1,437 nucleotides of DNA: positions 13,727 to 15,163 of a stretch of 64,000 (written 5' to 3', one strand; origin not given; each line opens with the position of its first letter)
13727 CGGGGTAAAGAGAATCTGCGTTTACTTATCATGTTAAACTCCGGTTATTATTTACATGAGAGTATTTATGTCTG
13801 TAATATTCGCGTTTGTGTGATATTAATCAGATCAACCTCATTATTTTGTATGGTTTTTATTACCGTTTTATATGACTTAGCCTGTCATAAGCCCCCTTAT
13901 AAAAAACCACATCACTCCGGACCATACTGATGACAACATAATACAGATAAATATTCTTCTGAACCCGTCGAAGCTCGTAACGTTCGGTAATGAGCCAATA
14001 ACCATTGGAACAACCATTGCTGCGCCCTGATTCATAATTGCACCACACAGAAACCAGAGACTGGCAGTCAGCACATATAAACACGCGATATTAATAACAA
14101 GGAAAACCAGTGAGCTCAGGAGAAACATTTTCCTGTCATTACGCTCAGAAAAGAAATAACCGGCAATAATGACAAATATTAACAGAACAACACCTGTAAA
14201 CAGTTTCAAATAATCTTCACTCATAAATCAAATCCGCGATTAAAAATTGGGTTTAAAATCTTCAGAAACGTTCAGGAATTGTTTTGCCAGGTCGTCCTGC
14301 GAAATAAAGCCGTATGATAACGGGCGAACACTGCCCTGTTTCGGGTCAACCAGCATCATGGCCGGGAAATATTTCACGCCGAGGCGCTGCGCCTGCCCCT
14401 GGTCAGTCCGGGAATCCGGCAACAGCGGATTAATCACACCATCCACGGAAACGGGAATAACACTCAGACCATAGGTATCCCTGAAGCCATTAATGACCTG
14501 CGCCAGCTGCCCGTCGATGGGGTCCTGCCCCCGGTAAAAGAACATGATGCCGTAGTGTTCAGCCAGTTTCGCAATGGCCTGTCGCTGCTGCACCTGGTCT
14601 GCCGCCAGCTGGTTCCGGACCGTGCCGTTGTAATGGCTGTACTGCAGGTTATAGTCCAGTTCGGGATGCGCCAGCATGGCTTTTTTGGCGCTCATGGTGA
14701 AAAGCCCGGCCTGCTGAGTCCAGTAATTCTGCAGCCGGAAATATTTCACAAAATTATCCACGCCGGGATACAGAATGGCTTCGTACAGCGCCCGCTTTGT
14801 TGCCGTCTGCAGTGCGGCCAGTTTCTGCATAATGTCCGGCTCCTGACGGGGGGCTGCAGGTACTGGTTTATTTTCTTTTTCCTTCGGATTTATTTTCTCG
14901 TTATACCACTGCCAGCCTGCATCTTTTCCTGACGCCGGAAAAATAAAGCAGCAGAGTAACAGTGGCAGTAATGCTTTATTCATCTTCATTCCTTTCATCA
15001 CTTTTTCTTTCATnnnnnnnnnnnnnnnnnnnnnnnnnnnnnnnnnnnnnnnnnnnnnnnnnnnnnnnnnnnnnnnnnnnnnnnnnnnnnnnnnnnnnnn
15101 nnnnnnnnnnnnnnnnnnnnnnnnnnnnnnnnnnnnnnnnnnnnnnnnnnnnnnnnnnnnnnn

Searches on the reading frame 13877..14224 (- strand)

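Call 3: search_protein_families(library=ncbifam, proteins=[window:13877-14224:-], max_evalue=0.01)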
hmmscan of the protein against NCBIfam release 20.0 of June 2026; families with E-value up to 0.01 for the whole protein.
window:13877-14224:- (115 aa): 1 family
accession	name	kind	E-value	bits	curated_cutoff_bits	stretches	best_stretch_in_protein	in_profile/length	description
NF010266.0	PRK13712.1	equivalog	7.9e-67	222.8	164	1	1-115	1-115/115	conjugal transfer protein TrbA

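Call 4: search_protein_families(library=pfam, proteins=[window:13877-14224:-], max_evalue=0.01)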
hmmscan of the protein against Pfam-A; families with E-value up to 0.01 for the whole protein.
window:13877-14224:- (115 aa): 0 families

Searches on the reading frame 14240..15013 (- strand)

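Call 3: search_protein_families(library=ncbifam, proteins=[window:14240-15013:-], max_evalue=0.01)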
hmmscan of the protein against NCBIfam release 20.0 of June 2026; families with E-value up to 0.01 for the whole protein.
window:14240-15013:- (257 aa): 4 families
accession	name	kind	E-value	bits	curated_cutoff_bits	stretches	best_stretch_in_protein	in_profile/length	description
NF010257.0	PRK13703.1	subfamily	2.7e-144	478.8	294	1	10-257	1-248/248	conjugal pilus assembly protein TraF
TIGR02739.1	TraF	equivalog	7.3e-101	336.8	204.6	1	13-256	2-255/256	type-F conjugative transfer system pilin assembly protein TraF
TIGR02740.1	TraF-like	hypoth_equivalog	2e-43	148.6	232.25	1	30-253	38-272/276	TraF-like protein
TIGR02738.1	TrbB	equivalog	7.8e-10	38.6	132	1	128-249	30-152/153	type-F conjugative transfer system pilin assembly thiol-disulfide isomerase TrbB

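Call 4: search_protein_families(library=pfam, proteins=[window:14240-15013:-], max_evalue=0.01)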
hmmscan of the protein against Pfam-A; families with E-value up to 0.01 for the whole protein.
window:14240-15013:- (257 aa): 1 family
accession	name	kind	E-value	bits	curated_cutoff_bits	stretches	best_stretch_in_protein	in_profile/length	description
PF13728.12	TraF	-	4.4e-69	233.2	23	1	33-247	1-224/224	F plasmid transfer operon protein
